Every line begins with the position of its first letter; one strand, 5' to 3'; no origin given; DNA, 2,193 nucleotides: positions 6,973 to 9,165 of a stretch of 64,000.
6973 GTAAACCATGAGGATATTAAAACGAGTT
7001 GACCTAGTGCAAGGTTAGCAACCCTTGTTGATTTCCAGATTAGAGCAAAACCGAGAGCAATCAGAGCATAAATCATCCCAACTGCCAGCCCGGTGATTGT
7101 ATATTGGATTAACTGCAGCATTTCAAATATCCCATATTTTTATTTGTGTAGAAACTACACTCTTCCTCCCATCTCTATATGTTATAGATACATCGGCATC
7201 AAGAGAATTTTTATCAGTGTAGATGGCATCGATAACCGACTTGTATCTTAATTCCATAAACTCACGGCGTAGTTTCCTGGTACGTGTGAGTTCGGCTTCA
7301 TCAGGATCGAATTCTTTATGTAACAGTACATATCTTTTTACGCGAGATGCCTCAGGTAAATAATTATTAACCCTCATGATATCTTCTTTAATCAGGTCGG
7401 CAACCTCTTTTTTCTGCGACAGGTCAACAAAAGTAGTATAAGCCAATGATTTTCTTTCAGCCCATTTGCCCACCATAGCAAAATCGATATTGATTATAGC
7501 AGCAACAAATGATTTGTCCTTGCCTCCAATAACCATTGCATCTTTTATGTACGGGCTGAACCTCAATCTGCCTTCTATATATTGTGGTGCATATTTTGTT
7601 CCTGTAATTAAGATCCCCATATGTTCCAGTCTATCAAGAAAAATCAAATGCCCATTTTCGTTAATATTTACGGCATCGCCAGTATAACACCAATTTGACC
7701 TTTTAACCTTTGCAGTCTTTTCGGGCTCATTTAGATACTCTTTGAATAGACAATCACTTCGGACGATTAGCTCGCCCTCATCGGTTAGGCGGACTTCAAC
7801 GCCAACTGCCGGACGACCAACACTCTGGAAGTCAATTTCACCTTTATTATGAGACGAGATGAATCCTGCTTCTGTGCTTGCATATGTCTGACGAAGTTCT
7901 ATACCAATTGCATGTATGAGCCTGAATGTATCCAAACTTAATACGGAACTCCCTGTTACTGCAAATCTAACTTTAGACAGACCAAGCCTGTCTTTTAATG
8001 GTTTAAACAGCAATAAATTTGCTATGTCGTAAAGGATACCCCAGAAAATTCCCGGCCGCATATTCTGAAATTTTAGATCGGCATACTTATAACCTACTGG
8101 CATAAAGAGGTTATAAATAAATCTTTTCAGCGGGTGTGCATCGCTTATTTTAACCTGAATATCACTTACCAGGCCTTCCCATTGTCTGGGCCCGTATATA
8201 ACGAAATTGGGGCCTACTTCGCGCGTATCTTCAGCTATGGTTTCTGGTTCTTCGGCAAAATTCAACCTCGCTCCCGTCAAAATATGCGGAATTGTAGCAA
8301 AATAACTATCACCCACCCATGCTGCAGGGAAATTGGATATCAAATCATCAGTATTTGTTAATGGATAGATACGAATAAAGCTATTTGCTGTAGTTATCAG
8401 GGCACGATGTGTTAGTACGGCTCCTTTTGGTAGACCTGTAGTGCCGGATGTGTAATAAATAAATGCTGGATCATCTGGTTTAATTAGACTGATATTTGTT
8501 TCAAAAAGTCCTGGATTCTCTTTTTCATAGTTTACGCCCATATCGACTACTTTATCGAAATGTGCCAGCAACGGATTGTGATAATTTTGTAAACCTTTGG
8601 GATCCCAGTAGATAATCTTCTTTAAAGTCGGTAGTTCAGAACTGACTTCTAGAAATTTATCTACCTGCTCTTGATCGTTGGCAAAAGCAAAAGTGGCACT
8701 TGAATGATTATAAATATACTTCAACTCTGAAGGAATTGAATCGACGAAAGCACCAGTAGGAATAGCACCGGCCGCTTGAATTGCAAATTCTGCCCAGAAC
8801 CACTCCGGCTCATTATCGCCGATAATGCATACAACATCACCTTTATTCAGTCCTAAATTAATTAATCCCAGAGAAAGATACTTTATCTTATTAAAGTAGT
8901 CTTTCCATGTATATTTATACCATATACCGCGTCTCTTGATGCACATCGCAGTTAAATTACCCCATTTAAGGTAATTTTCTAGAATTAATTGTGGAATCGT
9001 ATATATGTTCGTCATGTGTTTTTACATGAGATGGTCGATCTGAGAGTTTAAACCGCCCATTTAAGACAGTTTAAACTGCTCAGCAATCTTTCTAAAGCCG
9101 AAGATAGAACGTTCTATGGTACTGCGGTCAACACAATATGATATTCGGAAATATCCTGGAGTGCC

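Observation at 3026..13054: Ten-kb operon combining a Liv-type importer, AMP-forming CoA ligase, aminotransferase, IorAB and a GYD protein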

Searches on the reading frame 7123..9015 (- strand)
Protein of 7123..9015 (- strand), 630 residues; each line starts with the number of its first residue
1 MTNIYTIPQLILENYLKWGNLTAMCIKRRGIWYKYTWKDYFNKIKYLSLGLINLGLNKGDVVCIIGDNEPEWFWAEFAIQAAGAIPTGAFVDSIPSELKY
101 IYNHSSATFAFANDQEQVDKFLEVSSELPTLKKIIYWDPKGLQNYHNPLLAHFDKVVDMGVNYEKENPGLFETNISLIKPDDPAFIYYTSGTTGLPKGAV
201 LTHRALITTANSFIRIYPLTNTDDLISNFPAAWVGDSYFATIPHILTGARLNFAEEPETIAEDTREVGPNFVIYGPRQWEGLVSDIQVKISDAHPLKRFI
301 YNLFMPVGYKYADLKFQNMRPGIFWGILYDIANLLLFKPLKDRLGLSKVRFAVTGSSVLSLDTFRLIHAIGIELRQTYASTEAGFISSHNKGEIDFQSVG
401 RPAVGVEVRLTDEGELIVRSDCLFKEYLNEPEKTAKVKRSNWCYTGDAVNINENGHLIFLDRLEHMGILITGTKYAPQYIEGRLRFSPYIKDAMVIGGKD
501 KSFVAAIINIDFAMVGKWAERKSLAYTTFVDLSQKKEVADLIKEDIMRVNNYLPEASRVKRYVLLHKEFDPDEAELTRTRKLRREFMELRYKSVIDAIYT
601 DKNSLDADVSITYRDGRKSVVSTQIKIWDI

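Call 3: search_protein_families(library=pfam, proteins=[window:7123-9015:-])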
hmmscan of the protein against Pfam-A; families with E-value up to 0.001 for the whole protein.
window:7123-9015:- (630 aa): 2 families
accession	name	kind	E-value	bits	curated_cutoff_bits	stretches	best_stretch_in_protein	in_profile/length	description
PF00501.34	AMP-binding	-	7.3e-54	183.5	29.9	1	22-428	12-384/384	AMP-binding enzyme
PF23562.2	AMP-binding_C_3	-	7.2e-11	43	20.8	1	468-602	5-123/124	AMP-binding enzyme C-terminal domain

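Call 4: search_protein_families(library=ncbifam, proteins=[window:7123-9015:-])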
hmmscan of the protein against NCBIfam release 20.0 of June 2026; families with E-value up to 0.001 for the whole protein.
window:7123-9015:- (630 aa): 91 families (the best 25 are shown)
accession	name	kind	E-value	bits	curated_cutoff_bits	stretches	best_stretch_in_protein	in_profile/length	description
NF038343.1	ligase_FadD11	exception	1.5e-69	235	950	1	24-602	18-584/585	fatty acid--CoA ligase FadD11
NF004837.0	PRK06187.1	subfamily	1.6e-51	175.1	476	2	6-301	9-293/531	long-chain-fatty-acid--CoA ligase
NF005801.1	PRK07656.1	equivalog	5.4e-36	124.3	657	2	334-501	266-440/500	FadD3 family acyl-CoA ligase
NF006182.0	PRK08316.1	subfamily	7.8e-33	113.7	663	2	34-301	36-293/523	fatty acyl-CoA synthetase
NF004114.0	PRK05605.1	equivalog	4.6e-30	104.5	766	2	34-209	59-249/575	long-chain-fatty-acid--CoA ligase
NF009233.0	PRK12583.1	subfamily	3.1e-29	101.8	832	2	20-231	33-251/558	fatty acid CoA ligase family protein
NF004758.0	PRK06087.1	equivalog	5.5e-29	101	736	2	329-565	289-532/548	medium-chain fatty-acid--CoA ligase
NF005947.1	PRK08008.1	equivalog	4.3e-28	98.2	651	2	22-253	24-246/518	crotonobetaine/carnitine-CoA ligase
NF052269.1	Staph_lig_FadD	equivalog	8.5e-28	96.9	650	2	345-506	263-435/499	long-chain-fatty-acid--CoA ligase FadD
NF006181.0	PRK08314.1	subfamily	6e-26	90.8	705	2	34-230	49-253/563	long-chain-fatty-acid--CoA ligase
NF004822.0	PRK06178.1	equivalog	7.4e-26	90.8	782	2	405-501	410-505/571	acyl-CoA synthetase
NF052580.1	Str24CoAsynCasG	equivalog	1.2e-25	89.9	750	3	178-211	185-218/548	steroid-24-oyl-CoA synthetase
NF005307.0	PRK06839.1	equivalog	3.4e-25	88.7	748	2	34-252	27-220/496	o-succinylbenzoate--CoA ligase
TIGR03098.1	ligase_PEP_1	hypoth_equivalog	9.9e-25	87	592.35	2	9-232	4-214/517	acyl-CoA ligase (AMP-forming), exosortase A system-associated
NF005676.0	PRK07470.1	equivalog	1e-24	87.1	774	2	34-221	45-217/544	acyl-CoA synthetase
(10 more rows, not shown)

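Call 11: search_solved_structures(query=window:7123-9015:-, max_evalue=1e-10)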
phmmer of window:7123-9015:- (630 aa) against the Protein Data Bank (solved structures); distinct sequences matched with E-value up to 1e-10: 59.
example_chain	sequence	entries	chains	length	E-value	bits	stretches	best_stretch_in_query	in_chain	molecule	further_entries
3a9u_A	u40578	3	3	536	3.4e-25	91.8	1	401-502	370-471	4-coumarate--CoA ligase | 4-coumarate:CoA ligase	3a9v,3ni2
5bsw_A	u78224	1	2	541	2.3e-23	85.7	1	400-502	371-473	4-coumarate--CoA ligase 2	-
5bsm_A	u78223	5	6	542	2.7e-23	85.5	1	401-502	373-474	4-coumarate--CoA ligase 2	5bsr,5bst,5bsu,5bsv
5u95_A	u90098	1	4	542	2.8e-23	85.5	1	401-502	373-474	4-coumarate--CoA ligase 2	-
3tsy_A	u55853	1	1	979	1.5e-19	73.1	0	21-210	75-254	Fusion Protein 4-coumarate--CoA ligase 1, Resveratrol synthase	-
6k4c_A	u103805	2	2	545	1.5e-19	73.1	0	408-502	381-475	Ancestral luciferase AncLamp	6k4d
7kyd_A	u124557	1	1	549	3e-19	72.1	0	7-216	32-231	Long-chain fatty-acyl-CoA synthetase CG6178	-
3r44_A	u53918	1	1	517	6.2e-19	71.1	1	341-508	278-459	fatty acyl CoA synthetase FADD13 (FATTY-ACYL-CoA SYNTHETASE)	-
6mfy_A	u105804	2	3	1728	1.3e-18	70.1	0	177-254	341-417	Linear gramicidin synthase subunit A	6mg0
9be3_A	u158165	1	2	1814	1.7e-18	69.7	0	177-254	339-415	Linear gramicidin synthase subunit A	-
9be4_A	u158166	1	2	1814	1.7e-18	69.7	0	177-254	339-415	Linear gramicidin synthase subunit A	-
6mfz_A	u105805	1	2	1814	1.7e-18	69.7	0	177-254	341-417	Linear gramicidin synthase subunit A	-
9meh_A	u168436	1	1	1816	1.7e-18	69.7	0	177-254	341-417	Linear gramicidin synthase subunit A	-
4g37_A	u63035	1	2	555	2.7e-17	65.7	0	407-502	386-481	Luciferin 4-monooxygenase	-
6hps_A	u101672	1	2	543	2.6e-16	62.4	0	407-502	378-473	Luciferin 4-monooxygenase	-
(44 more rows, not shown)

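Call 13: find_homologous_proteins(query=window:7123-9015:-, max_evalue=1e-30)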
Query window:7123-9015:- (630 aa): 5454 proteins with E <= 1e-30 among 8000 candidates; the best 120 are listed.
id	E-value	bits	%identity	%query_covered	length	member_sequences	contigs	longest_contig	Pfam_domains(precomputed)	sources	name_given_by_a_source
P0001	0.0e+0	1453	100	100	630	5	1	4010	PF00501.35,PF23562.3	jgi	-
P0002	0.0e+0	1190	79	100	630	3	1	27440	PF00501.35,PF23562.3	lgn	-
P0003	0.0e+0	1185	79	100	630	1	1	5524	PF00501.35,PF23562.3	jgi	jgi:long-chain acyl-CoA synthetase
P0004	0.0e+0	1185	79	100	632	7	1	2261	PF00501.35,PF23562.3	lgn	-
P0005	0.0e+0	1173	78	100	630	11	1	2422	PF00501.35,PF23562.3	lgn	-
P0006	0.0e+0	1168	79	100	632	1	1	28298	PF00501.35,PF23562.3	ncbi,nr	ncbi:MAG: AMP-binding protein [Dehalococcoidia bacterium]|nr:AMP-binding protein [Dehalococcoidia ba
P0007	0.0e+0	1167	80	100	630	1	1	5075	PF00501.35,PF23562.3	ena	-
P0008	0.0e+0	1167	80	100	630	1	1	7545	PF00501.35,PF23562.3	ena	-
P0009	0.0e+0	1167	78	100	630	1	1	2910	PF00501.35,PF23562.3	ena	-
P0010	0.0e+0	1166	80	100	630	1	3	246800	PF00501.35,PF23562.3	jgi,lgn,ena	jgi:long-chain acyl-CoA synthetase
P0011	0.0e+0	1160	79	100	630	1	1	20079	PF00501.35,PF23562.3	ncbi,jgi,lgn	ncbi:MAG: AMP-binding protein [Dehalococcoidia bacterium]|jgi:long-chain acyl-CoA synthetase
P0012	0.0e+0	1159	79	100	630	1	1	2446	PF00501.35,PF23562.3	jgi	jgi:long-chain acyl-CoA synthetase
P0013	0.0e+0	1155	78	100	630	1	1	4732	PF00501.35,PF23562.3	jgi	-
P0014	0.0e+0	1151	78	100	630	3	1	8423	PF00501.35,PF23562.3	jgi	-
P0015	0.0e+0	1150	78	100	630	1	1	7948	PF00501.35,PF23562.3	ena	-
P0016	0.0e+0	1148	77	100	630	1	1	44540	PF00501.35,PF23562.3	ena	-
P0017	0.0e+0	1147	81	96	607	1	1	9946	PF00501.35,PF23562.3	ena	-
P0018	0.0e+0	1146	77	100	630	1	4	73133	PF00501.35,PF23562.3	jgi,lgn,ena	jgi:long-chain acyl-CoA synthetase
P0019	0.0e+0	1146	75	100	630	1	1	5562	PF00501.35,PF23562.3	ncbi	ncbi:MAG: AMP-binding protein [Dehalococcoidia bacterium]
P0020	0.0e+0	1145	79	96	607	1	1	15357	PF00501.35,PF23562.3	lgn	-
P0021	0.0e+0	1145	77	100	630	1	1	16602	PF00501.35,PF23562.3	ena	-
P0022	0.0e+0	1145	79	96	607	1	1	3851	PF00501.35,PF23562.3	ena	-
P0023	0.0e+0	1144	76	100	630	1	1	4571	PF00501.35,PF23562.3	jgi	jgi:long-chain acyl-CoA synthetase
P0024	0.0e+0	1144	79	96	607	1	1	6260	PF00501.35,PF23562.3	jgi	jgi:long-chain acyl-CoA synthetase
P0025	0.0e+0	1144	76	100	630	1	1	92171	PF00501.35,PF23562.3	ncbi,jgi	ncbi:MAG: AMP-binding protein [Dehalococcoidia bacterium]|jgi:long-chain acyl-CoA synthetase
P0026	0.0e+0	1143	75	100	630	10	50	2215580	PF00501.35,PF23562.3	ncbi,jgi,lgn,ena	ncbi:MAG: AMP-binding protein [Dehalococcoidia bacterium]|jgi:long-chain acyl-CoA synthetase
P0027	0.0e+0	1142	76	100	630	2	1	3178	PF00501.35,PF23562.3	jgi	-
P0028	0.0e+0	1142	76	100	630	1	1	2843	PF00501.35,PF23562.3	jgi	-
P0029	0.0e+0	1140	75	100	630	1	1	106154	PF00501.35,PF23562.3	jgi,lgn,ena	jgi:long-chain acyl-CoA synthetase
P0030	0.0e+0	1140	76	100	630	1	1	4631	PF00501.35,PF23562.3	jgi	jgi:long-chain acyl-CoA synthetase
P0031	0.0e+0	1138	76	100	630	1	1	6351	PF00501.35,PF23562.3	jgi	jgi:long-chain acyl-CoA synthetase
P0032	0.0e+0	1136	76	100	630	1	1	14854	PF00501.35,PF23562.3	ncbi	ncbi:MAG: AMP-binding protein [Dehalococcoidia bacterium]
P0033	0.0e+0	1136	80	96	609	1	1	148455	PF00501.35,PF23562.3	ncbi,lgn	-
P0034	0.0e+0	1133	75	100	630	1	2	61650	PF00501.35,PF23562.3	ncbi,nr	ncbi:MAG: AMP-binding protein [Dehalococcoidia bacterium]|nr:AMP-binding protein [Dehalococcoidia ba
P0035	0.0e+0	1130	75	100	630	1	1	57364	PF00501.35,PF23562.3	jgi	jgi:long-chain acyl-CoA synthetase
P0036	0.0e+0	1130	76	100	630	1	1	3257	PF00501.35,PF23562.3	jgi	jgi:long-chain acyl-CoA synthetase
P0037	0.0e+0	1129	74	100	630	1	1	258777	PF00501.35,PF23562.3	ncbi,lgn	-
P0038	0.0e+0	1129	75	100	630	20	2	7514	PF00501.35,PF23562.3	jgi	-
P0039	0.0e+0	1127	76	100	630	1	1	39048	PF00501.35,PF23562.3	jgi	jgi:long-chain acyl-CoA synthetase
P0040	0.0e+0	1127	75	100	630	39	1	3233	PF00501.35,PF23562.3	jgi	-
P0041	0.0e+0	1126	77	100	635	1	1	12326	PF00501.35,PF23562.3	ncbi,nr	ncbi:MAG: AMP-binding protein [Chloroflexi bacterium]|nr:AMP-binding protein [Chloroflexota bacteriu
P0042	0.0e+0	1126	79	96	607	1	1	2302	PF00501.35,PF23562.3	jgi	jgi:long-chain acyl-CoA synthetase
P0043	0.0e+0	1125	75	100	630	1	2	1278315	PF00501.35,PF23562.3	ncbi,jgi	ncbi:MAG: AMP-binding protein [Dehalococcoidia bacterium]|jgi:long-chain acyl-CoA synthetase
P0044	0.0e+0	1124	75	100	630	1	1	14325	PF00501.35,PF23562.3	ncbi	-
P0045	0.0e+0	1112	78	96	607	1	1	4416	PF00501.35,PF23562.3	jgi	-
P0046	0.0e+0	1111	77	96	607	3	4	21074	PF00501.35,PF23562.3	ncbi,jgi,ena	-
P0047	0.0e+0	1110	77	96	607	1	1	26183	PF00501.35,PF23562.3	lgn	-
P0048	0.0e+0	1110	75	100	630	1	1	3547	PF00501.35,PF23562.3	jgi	jgi:long-chain acyl-CoA synthetase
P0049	0.0e+0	1109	77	96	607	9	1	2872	PF00501.35,PF23562.3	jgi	-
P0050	0.0e+0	1109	77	96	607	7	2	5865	PF00501.35,PF23562.3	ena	-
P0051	0.0e+0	1109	76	96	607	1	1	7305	PF00501.35,PF23562.3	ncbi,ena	-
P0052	0.0e+0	1109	74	100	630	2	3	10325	PF00501.35,PF23562.3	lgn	-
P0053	0.0e+0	1109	77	96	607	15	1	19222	PF00501.35,PF23562.3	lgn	-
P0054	0.0e+0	1108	76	96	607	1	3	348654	PF00501.35,PF23562.3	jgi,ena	-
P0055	0.0e+0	1107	76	96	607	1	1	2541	PF00501.35,PF23562.3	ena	-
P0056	0.0e+0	1106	76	96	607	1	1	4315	PF00501.35,PF23562.3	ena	-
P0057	0.0e+0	1106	76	96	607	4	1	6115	PF00501.35,PF23562.3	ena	-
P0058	0.0e+0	1106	76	96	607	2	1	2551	PF00501.35,PF23562.3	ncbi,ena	-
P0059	0.0e+0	1105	76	96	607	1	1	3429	PF00501.35,PF23562.3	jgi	-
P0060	0.0e+0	1104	74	100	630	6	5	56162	PF00501.35,PF23562.3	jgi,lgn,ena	jgi:long-chain acyl-CoA synthetase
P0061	0.0e+0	1104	77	96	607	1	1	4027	PF00501.35,PF23562.3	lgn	-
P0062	0.0e+0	1104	76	96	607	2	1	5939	PF00501.35,PF23562.3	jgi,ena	-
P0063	0.0e+0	1103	77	96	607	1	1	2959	PF00501.35,PF23562.3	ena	-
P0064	0.0e+0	1103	76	96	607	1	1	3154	PF00501.35,PF23562.3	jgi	jgi:long-chain acyl-CoA synthetase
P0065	0.0e+0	1103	77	96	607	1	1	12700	PF00501.35,PF23562.3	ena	-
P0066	0.0e+0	1103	76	96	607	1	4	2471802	PF00501.35,PF23562.3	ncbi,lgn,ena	-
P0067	0.0e+0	1102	76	96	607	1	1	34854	PF00501.35,PF23562.3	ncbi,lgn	-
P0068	0.0e+0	1100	75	96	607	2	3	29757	PF00501.35,PF23562.3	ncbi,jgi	-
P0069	0.0e+0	1099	74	99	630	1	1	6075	PF00501.35,PF23562.3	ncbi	-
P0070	0.0e+0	1097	76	96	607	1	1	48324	PF00501.35,PF23562.3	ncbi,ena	-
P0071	0.0e+0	1097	75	96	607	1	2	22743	PF00501.35,PF23562.3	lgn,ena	-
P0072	0.0e+0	1096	75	96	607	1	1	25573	PF00501.35,PF23562.3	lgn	-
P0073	0.0e+0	1096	74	100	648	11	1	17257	PF00501.35,PF23562.3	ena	-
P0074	0.0e+0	1096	76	96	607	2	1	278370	PF00501.35,PF23562.3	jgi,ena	-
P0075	0.0e+0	1094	73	99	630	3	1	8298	PF00501.35,PF23562.3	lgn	-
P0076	0.0e+0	1094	77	96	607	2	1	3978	PF00501.35,PF23562.3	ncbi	-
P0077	0.0e+0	1093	77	96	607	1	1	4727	PF00501.35,PF23562.3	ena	-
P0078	0.0e+0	1092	74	99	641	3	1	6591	PF00501.35,PF23562.3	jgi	-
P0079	0.0e+0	1092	73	99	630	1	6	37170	PF00501.35,PF23562.3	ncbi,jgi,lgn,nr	ncbi:MAG: long-chain fatty acid--CoA ligase [Chloroflexi bacterium]|nr:long-chain fatty acid--CoA li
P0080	0.0e+0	1091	73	100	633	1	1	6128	PF00501.35,PF23562.3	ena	-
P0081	0.0e+0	1089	73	99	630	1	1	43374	PF00501.35,PF23562.3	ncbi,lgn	-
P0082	0.0e+0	1089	73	99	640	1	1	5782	PF00501.35,PF23562.3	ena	-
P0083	0.0e+0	1089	73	99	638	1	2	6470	PF00501.35,PF23562.3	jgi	jgi:long-chain acyl-CoA synthetase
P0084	0.0e+0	1089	75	96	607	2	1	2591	PF00501.35,PF23562.3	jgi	-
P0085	0.0e+0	1087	72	100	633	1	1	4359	PF00501.35,PF23562.3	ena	-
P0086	0.0e+0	1087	75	97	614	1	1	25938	PF00501.35,PF23562.3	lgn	-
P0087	0.0e+0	1087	73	99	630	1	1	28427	PF00501.35,PF23562.3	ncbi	-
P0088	0.0e+0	1085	72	100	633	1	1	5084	PF00501.35,PF23562.3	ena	-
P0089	0.0e+0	1085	73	99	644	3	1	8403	PF00501.35,PF23562.3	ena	-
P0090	0.0e+0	1082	73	100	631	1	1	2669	PF00501.35,PF23562.3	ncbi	-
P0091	0.0e+0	1082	73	99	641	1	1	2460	PF00501.35,PF23562.3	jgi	jgi:long-chain acyl-CoA synthetase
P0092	0.0e+0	1082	73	99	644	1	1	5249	PF00501.35,PF23562.3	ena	-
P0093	0.0e+0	1081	73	99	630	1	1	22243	PF00501.35,PF23562.3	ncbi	-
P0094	0.0e+0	1080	72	99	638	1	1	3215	PF00501.35,PF23562.3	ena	-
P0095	0.0e+0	1080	73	99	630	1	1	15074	PF00501.35,PF23562.3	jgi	-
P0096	0.0e+0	1080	73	99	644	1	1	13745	PF00501.35,PF23562.3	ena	-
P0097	0.0e+0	1079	73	99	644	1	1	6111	PF00501.35,PF23562.3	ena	-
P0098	0.0e+0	1079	73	99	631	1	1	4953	PF00501.35,PF23562.3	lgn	-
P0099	0.0e+0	1079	72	100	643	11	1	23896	PF00501.35,PF23562.3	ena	-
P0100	0.0e+0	1078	73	100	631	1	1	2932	PF00501.35,PF23562.3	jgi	-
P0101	0.0e+0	1078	73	99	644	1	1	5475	PF00501.35,PF23562.3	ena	-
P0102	0.0e+0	1078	72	100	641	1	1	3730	PF00501.35,PF23562.3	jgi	jgi:long-chain acyl-CoA synthetase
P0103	0.0e+0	1077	72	100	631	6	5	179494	PF00501.35,PF23562.3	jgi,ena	-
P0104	0.0e+0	1077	73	99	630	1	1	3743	PF00501.35,PF23562.3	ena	-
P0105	0.0e+0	1077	73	99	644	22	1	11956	PF00501.35,PF23562.3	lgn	-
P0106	0.0e+0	1076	73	99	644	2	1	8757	PF00501.35,PF23562.3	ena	-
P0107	0.0e+0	1076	72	100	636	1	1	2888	PF00501.35,PF23562.3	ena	-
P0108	0.0e+0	1076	72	100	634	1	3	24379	PF00501.35,PF23562.3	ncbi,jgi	-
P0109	0.0e+0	1076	72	99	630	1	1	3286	PF00501.35,PF23562.3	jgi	jgi:long-chain acyl-CoA synthetase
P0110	0.0e+0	1075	72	99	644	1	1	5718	PF00501.35,PF23562.3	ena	-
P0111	0.0e+0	1075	72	99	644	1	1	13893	PF00501.35,PF23562.3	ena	-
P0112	0.0e+0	1074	72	99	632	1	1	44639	PF00501.35,PF23562.3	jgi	-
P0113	0.0e+0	1074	72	100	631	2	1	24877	PF00501.35,PF23562.3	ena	-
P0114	0.0e+0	1074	72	99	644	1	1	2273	PF00501.35,PF23562.3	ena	-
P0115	0.0e+0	1073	73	99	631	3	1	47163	PF00501.35,PF23562.3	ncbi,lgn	-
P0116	0.0e+0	1073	73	99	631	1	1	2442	PF00501.35,PF23562.3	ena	-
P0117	0.0e+0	1073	72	99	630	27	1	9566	PF00501.35,PF23562.3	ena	-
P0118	0.0e+0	1072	71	100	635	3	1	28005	PF00501.35,PF23562.3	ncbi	-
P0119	0.0e+0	1072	73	99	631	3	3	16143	PF00501.35,PF23562.3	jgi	jgi:long-chain acyl-CoA synthetase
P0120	0.0e+0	1072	72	99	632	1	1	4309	PF00501.35,PF23562.3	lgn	-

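Call 14: find_encoding_contigs(protein=P0026, flank=10000, max_places=3)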
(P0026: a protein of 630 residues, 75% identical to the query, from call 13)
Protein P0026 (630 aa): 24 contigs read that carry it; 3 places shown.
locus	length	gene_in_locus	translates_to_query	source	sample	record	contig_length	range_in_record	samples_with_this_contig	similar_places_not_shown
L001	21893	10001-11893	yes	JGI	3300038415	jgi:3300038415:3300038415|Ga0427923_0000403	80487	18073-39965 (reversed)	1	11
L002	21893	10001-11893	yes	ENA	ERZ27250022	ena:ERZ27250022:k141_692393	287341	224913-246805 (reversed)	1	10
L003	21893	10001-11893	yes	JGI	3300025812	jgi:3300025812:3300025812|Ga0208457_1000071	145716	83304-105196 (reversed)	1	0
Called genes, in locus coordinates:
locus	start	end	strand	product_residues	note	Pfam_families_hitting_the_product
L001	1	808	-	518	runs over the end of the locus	PF00501:AMP-binding, PF13193:AMP-binding_C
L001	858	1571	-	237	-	PF00005:ABC_tran, PF13304:AAA_21 (faint)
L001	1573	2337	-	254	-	PF00005:ABC_tran, PF13304:AAA_21 (faint), PF12399:BCA_ABC_TP_C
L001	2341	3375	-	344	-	PF02653:BPD_transp_2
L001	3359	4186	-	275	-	PF02653:BPD_transp_2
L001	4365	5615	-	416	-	PF13433:Peripla_BP_5 (faint), PF13458:Peripla_BP_6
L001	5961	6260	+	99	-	PF08734:GYD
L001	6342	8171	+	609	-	PF01855:POR_N, PF02775:TPP_enzyme_C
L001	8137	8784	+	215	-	PF01558:POR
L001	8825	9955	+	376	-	PF00155:Aminotran_1_2, PF00266:Aminotran_5 (weak), PF01053:Cys_Met_Meta_PP (weak)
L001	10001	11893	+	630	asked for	PF00501:AMP-binding, PF23562:AMP-binding_C_3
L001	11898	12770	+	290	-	PF02653:BPD_transp_2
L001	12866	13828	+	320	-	PF02653:BPD_transp_2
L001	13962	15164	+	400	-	PF13458:Peripla_BP_6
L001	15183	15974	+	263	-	PF00005:ABC_tran, PF13304:AAA_21 (faint)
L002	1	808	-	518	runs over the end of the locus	PF00501:AMP-binding, PF13193:AMP-binding_C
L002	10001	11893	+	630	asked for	PF00501:AMP-binding, PF23562:AMP-binding_C_3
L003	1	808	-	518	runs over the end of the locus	PF00501:AMP-binding, PF13193:AMP-binding_C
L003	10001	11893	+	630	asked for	PF00501:AMP-binding, PF23562:AMP-binding_C_3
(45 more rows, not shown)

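Call 15: find_encoding_contigs(protein=P0066, flank=10000, max_places=3)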
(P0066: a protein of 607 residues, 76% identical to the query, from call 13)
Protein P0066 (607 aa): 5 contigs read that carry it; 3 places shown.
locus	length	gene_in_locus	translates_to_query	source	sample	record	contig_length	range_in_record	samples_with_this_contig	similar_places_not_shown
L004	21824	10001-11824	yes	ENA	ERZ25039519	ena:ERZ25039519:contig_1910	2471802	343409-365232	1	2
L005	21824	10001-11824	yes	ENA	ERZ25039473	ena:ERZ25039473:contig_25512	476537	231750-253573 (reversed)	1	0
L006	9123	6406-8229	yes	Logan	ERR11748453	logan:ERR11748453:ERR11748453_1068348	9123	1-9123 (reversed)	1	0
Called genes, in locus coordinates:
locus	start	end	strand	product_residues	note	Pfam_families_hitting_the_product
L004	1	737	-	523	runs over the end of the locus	PF00501:AMP-binding, PF13193:AMP-binding_C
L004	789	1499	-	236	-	PF00005:ABC_tran, PF13304:AAA_21 (faint)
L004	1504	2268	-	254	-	PF00005:ABC_tran, PF13304:AAA_21 (faint), PF12399:BCA_ABC_TP_C (weak)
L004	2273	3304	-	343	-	PF02653:BPD_transp_2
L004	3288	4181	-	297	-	PF02653:BPD_transp_2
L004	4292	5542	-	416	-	PF13458:Peripla_BP_6, PF13433:Peripla_BP_5 (weak)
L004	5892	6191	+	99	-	PF08734:GYD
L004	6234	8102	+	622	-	PF01855:POR_N, PF02775:TPP_enzyme_C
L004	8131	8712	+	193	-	PF01558:POR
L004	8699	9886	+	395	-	PF00155:Aminotran_1_2, PF00266:Aminotran_5 (weak), PF01053:Cys_Met_Meta_PP (weak)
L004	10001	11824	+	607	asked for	PF00501:AMP-binding, PF23562:AMP-binding_C_3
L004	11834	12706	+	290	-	PF02653:BPD_transp_2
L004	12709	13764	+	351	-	PF02653:BPD_transp_2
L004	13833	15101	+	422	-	PF13458:Peripla_BP_6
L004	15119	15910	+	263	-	PF00005:ABC_tran, PF13304:AAA_21 (faint)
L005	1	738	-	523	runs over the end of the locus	PF00501:AMP-binding, PF13193:AMP-binding_C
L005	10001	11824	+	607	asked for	PF00501:AMP-binding, PF23562:AMP-binding_C_3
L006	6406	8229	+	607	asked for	PF00501:AMP-binding, PF23562:AMP-binding_C_3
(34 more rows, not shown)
